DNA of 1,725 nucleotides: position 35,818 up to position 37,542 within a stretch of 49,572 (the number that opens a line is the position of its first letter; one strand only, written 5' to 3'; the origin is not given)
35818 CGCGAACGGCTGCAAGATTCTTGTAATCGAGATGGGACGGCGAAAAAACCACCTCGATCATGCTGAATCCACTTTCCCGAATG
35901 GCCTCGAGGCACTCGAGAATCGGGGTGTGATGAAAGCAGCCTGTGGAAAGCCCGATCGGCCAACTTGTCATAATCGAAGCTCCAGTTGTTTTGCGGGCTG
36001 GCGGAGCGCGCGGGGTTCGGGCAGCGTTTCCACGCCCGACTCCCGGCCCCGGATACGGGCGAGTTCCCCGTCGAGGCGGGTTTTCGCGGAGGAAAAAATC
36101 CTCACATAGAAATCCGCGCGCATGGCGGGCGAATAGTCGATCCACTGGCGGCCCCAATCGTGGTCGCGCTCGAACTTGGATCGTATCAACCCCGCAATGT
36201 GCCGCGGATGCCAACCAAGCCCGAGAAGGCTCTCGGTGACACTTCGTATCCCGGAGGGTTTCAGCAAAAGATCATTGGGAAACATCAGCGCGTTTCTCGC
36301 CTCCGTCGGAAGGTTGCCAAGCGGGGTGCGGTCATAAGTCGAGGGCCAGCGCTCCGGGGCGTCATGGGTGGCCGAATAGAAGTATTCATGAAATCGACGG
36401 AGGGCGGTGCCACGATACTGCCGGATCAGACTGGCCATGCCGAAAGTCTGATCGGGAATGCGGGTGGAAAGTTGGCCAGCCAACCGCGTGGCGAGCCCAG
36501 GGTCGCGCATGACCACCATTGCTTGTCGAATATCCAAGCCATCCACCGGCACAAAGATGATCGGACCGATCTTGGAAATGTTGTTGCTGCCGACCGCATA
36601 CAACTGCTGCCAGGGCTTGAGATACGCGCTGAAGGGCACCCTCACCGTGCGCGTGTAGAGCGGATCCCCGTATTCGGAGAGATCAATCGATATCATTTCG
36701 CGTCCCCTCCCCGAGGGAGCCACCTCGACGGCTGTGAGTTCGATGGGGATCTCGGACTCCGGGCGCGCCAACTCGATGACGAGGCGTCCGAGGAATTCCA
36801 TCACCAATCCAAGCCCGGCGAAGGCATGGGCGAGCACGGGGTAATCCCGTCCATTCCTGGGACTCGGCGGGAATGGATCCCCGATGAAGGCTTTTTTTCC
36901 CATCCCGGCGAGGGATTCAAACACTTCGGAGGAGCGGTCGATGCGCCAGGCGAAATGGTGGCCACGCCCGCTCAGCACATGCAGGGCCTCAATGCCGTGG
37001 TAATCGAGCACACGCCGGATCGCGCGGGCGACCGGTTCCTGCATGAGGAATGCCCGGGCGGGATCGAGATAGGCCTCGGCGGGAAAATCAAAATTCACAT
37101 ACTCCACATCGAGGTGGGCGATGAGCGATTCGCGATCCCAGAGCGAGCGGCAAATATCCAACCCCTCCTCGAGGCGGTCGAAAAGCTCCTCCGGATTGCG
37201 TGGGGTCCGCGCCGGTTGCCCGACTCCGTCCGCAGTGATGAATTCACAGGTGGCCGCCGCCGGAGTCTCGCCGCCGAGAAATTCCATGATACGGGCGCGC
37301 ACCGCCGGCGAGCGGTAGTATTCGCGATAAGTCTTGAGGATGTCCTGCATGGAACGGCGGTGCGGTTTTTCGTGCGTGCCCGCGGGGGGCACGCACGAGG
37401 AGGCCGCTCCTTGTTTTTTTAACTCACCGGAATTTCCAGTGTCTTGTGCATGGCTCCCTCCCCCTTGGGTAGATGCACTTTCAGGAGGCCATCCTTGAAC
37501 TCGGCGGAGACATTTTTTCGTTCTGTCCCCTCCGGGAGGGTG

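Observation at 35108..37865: Heat-shock-linked three-gene operon: sHsp, a 474-aa protein with AEP primase-polymerase-like motifs, and an EndoIV-fold TIM barrel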

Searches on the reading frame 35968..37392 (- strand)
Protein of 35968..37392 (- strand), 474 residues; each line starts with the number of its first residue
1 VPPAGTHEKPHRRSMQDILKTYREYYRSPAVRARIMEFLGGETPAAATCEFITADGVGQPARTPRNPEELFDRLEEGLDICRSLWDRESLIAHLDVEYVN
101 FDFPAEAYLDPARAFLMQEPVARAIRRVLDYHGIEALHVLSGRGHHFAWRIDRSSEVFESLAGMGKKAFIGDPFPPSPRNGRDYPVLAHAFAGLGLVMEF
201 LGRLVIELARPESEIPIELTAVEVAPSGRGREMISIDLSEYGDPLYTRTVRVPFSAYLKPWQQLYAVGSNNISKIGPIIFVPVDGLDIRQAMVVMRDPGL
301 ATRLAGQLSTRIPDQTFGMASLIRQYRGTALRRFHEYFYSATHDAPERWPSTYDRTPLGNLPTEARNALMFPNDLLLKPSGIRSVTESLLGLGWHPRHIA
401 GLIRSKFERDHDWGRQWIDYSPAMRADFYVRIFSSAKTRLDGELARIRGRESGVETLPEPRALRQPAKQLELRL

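Call 3: search_protein_families(library=pfam, proteins=[window:35968-37392:-], max_evalue=1)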
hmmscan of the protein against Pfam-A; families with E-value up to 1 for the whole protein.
window:35968-37392:- (474 aa): 0 families

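Call 4: search_protein_families(library=ncbifam, proteins=[window:35968-37392:-], max_evalue=1)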
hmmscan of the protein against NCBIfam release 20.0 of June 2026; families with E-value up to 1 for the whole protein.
window:35968-37392:- (474 aa): 0 families

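Call 5: search_solved_structures(query=window:35968-37392:-, max_evalue=10, show_alignments=2)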
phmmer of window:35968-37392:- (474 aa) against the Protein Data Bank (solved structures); distinct sequences matched with E-value up to 10: 2.
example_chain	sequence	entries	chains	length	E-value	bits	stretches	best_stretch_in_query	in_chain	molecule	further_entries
1j8d_A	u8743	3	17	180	0.2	13.7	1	157-210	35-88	deoxy-D-mannose-octulosonate 8-phosphate phosphatase | 3-deoxy-D-manno-octulosonate 8-phosphate phosphatase KdsC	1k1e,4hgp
3k03_A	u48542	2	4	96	0.97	11.4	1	169-211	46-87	Potassium channel protein NaK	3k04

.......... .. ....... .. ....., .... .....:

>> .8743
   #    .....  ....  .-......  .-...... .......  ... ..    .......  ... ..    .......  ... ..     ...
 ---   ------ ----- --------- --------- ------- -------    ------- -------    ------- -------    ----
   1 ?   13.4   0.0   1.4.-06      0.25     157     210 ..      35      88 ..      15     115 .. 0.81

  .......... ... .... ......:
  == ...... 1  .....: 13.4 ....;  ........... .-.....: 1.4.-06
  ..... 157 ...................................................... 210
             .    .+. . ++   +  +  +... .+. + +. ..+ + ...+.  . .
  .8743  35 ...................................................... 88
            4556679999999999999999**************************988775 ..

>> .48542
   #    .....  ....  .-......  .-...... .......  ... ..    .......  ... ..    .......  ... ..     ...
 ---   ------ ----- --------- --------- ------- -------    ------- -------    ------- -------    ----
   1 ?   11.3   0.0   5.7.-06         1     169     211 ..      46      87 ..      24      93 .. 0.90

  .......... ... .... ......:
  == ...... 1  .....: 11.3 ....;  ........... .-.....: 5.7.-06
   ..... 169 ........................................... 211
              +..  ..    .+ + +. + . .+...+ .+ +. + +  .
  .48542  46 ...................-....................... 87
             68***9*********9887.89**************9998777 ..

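Call 6: find_homologous_proteins(query=window:35968-37392:-, max_evalue=0.001)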
Query window:35968-37392:- (474 aa): 1593 proteins with E <= 0.001 among 8000 candidates; the best 120 are listed.
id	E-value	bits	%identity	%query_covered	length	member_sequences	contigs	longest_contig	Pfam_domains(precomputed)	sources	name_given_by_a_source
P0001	1.8e-295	998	93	100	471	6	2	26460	-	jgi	-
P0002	3.3e-273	925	86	100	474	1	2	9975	-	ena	-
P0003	1.1e-272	923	85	100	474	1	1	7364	-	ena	-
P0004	3.3e-272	922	85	100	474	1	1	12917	-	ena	-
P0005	8.2e-265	897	86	97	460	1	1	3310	-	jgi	jgi:hypothetical protein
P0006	1.3e-264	896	85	97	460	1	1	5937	-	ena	-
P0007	1.1e-263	893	86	97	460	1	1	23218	-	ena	-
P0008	3.1e-261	885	84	97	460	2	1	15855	-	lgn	-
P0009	6.8e-259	878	83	97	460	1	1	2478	-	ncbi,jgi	jgi:hypothetical protein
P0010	7.8e-257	871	83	97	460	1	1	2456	-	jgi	-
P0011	8.0e-257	871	82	97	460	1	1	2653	-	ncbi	ncbi:MAG: hypothetical protein ACKOLA_12940 [Spartobacteria bacterium]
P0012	9.0e-254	861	82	97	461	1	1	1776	-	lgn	-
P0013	7.6e-253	858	81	97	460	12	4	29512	-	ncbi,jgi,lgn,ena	jgi:hypothetical protein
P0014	6.1e-250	848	82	97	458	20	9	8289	-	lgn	-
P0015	9.9e-248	841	81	97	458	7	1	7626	-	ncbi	ncbi:MAG: hypothetical protein ACO3FQ_04030 [Terrimicrobiaceae bacterium]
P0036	6.5e-201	686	67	94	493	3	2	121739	-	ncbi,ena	-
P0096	1.5e-166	573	59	91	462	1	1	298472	-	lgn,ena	-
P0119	2.6e-146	506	55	87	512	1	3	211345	-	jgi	jgi:hypothetical protein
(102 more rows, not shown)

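Call 7: search_protein_families(library=phrogs, proteins=[window:35968-37392:-], max_evalue=1)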
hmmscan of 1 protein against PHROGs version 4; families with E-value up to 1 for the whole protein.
window:35968-37392:- (474 aa): 0 families

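Call 8: search_protein_families(library=padloc, proteins=[window:35968-37392:-], max_evalue=1)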
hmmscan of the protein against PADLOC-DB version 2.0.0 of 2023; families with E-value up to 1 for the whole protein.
window:35968-37392:- (474 aa): 0 families

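Call 12: search_solved_structures(query=A1, max_evalue=10, show_alignments=3)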
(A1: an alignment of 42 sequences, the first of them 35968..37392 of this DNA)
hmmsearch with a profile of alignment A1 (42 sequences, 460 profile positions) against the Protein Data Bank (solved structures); distinct sequences matched with E-value up to 10: 2.
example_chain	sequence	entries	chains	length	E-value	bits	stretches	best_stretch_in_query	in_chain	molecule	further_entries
1u0u_A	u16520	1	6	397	0.57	11.9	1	254-309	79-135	Dihydropinosylvin synthase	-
1xes_A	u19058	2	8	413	0.61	11.8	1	254-309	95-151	Dihydropinosylvin synthase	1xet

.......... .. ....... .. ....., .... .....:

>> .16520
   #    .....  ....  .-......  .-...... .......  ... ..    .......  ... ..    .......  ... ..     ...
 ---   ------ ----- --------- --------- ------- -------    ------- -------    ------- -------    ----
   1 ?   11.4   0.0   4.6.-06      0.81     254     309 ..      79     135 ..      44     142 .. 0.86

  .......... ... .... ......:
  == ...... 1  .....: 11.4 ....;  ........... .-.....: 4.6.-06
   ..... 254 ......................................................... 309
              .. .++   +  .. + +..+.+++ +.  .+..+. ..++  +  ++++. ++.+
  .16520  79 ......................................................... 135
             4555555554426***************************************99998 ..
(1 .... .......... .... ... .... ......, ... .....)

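Call 13: find_encoding_contigs(protein=P0096, flank=6000, max_places=3)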
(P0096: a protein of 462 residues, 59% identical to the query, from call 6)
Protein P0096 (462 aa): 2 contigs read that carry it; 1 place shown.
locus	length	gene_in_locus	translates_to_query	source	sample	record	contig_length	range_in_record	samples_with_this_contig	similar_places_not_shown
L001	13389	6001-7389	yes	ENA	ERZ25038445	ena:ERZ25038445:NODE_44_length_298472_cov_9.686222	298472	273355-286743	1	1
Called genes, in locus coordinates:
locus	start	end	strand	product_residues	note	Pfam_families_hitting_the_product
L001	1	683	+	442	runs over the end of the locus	PF13188:PAS_8 (faint), PF00989:PAS, PF08448:PAS_4, PF13426:PAS_9 (weak), PF08447:PAS_3, PF00990:GGDEF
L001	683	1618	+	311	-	PF07730:HisKA_3, PF02518:HATPase_c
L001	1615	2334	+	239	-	PF00072:Response_reg, PF00196:GerE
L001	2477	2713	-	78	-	-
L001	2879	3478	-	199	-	PF00011:HSP20, PF17886:ArsA_HSP20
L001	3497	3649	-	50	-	-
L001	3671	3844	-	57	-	-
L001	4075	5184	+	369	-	PF09587:PGA_cap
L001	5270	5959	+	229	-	-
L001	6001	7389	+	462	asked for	-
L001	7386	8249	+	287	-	PF01261:AP_endonuc_2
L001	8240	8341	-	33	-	-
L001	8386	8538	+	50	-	-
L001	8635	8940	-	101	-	-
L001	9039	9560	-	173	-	PF02469:Fasciclin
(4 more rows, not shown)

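Call 14: find_encoding_contigs(protein=P0119, flank=6000, max_places=3)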
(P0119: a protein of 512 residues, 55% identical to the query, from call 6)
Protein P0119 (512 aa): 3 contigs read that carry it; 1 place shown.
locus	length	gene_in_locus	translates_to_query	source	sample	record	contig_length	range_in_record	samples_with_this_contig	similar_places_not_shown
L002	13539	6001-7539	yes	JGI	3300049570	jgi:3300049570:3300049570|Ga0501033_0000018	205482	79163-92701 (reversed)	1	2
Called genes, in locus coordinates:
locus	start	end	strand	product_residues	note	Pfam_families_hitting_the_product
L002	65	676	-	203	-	PF00293:NUDIX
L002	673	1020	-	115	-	-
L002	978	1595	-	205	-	-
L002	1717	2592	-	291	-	-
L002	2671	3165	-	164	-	PF07635:PSCyt1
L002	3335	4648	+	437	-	PF00232:Glyco_hydro_1, PF02449:Glyco_hydro_42 (faint), PF00232:Glyco_hydro_1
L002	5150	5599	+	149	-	PF00011:HSP20, PF17886:ArsA_HSP20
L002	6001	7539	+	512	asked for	-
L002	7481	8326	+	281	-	PF01261:AP_endonuc_2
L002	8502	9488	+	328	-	PF01073:3Beta_HSD, PF01370:Epimerase, PF02719:Polysacc_synt_2 (weak), PF04321:RmlD_sub_bind, PF16363:GDP_Man_Dehyd, PF07993:NAD_binding_4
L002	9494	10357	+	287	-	-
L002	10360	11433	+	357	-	PF03130:HEAT_PBS (faint), PF13513:HEAT_EZ (faint), PF13646:HEAT_2, PF00514:Arm (faint), PF02985:HEAT (faint), PF13646:HEAT_2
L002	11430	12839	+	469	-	PF00535:Glycos_transf_2, PF13641:Glyco_tranf_2_3, PF13632:Glyco_trans_2_3, PF03142:Chitin_synth_2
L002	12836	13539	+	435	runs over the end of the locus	PF03721:UDPG_MGDP_dh_N, PF00984:UDPG_MGDP_dh, PF03720:UDPG_MGDP_dh_C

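Call 15: find_encoding_contigs(protein=P0036, flank=6000, max_places=3)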
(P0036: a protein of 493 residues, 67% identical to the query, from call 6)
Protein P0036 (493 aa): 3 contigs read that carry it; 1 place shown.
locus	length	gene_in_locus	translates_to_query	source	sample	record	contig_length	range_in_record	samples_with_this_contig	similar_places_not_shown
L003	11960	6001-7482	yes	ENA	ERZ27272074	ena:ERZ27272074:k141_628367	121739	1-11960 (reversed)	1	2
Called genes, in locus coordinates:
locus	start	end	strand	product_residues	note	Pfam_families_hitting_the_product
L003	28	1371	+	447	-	PF10396:TrmE_N, PF00350:Dynamin_N (faint), PF12631:MnmE_helical, PF02421:FeoB_N, PF01926:MMR_HSR1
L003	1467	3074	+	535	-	PF10096:DUF2334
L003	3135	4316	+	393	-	PF01380:SIS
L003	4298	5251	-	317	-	PF00768:Peptidase_S11, PF02113:Peptidase_S13 (weak)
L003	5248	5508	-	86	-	-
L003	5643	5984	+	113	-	PF00011:HSP20, PF17886:ArsA_HSP20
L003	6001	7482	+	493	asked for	-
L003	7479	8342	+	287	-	PF01261:AP_endonuc_2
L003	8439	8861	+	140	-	-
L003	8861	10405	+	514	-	PF01170:UPF0020, PF05175:MTS (weak), PF13649:Methyltransf_25 (weak), PF13847:Methyltransf_31 (weak)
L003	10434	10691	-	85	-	-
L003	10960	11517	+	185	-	-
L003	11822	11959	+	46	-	?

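Call 22: search_protein_representatives(alignment_id=A1)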
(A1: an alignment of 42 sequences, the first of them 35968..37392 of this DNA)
Query: 42 sequences, 460 profile positions. Proteins with E-value up to 0.001 (for the whole library): 649; up to 1e-10: 519; up to 1e-30: 256. The best 150 are listed.
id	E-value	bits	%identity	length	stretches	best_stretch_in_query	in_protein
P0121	2.5e-168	576.9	-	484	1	6-441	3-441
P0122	1.3e-159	548.1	-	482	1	8-441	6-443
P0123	1.9e-159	547.6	-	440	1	10-422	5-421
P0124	2.3e-155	534.1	-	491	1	3-436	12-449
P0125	4.6e-154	529.8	-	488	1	7-442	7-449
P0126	3.3e-153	527.0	-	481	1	6-444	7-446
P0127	1.1e-149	515.4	-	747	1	9-441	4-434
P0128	1.7e-149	514.8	-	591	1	5-441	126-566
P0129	2.2e-149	514.4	-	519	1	1-441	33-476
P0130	1.1e-143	495.6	-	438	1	8-426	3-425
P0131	5.8e-143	493.2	-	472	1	8-437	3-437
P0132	9.4e-142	489.2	-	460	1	9-441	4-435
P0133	1.7e-141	488.4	-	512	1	6-450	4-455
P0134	1.3e-140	485.5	-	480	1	6-441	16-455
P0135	1.2e-136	472.4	-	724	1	21-423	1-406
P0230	2.3e-67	244.0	-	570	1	55-442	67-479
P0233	1.9e-66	241.0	-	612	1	14-441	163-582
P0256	3.9e-54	200.4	-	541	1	48-441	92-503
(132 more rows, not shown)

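Call 23: search_protein_families(library=pfam, proteins=[P0127, P0135, P0128, P0233, P0230, P0256], max_evalue=0.01)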
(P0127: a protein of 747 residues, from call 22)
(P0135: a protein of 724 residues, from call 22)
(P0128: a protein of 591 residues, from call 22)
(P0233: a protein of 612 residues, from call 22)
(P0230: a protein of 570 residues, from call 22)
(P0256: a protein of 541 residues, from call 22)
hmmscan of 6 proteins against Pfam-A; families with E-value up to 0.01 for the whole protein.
P0127 (747 aa): 1 family
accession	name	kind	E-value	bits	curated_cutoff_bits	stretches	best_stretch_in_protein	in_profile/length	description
PF01261.30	AP_endonuc_2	-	3.4e-29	102.7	31.1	1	487-729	2-243/249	Xylose isomerase-like TIM barrel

P0135 (724 aa): 1 family
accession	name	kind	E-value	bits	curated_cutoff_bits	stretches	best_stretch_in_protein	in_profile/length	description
PF01261.30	AP_endonuc_2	-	8.3e-36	124.4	31.1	1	469-703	3-243/249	Xylose isomerase-like TIM barrel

P0128 (591 aa): 0 families

P0233 (612 aa): 1 family
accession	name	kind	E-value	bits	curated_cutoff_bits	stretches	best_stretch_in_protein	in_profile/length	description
PF00571.33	CBS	-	3.5e-23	82.1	24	2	69-122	1-54/57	CBS domain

P0230 (570 aa): 0 families

P0256 (541 aa): 0 families

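Call 24: predict_structure(alignment_id=A1)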
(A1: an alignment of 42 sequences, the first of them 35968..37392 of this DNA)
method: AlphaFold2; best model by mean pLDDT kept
length: 474 residues; sequences in the alignment: 42
mean_pLDDT: 88.1   pTM: 0.88
mean pLDDT of the five models: 88.1, 87.4, 86.7, 86.5, 84.7
residues with pLDDT >= 90: 344; 70-90: 69; 50-70: 31; < 50: 30
segments of 3 or more residues with pLDDT < 50: 1-12, 454-466
pLDDT, mean of each block of 10 residues (from residue 1): 36 72 97 98 94 90 91 96 93 97 94 95 97 97 95 97 92 56 83 97 98 96 92 95 88 95 90 93 90 96 97 98 97 97 91 88 94 87 96 96 86 64 90 95 91 45 44 49
secondary structure, 60 per line:
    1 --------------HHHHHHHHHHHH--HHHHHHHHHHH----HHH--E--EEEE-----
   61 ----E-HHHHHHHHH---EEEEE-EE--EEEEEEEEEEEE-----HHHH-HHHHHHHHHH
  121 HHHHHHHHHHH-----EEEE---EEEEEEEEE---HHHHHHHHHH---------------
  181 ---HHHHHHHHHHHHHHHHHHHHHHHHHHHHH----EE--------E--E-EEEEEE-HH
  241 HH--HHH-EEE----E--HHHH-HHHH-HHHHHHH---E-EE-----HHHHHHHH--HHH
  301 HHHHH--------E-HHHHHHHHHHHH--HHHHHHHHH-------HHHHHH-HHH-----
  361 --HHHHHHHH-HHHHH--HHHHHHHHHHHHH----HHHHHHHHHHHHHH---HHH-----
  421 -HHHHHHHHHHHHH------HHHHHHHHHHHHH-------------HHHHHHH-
elements in order: H15-26 H29-39 E52-55 H67-75 E79-83 E89-100 H106-109 H111-131 E137-140 E144-152 H156-165 H184-212 E232-237 H239-242 E249-251 H259-262 H264-267 H269-275 H288-295 H298-305 H316-327 H330-338 H346-351 H363-370 H372-376 H379-391 H396-409 H422-434 H441-453 H467-473
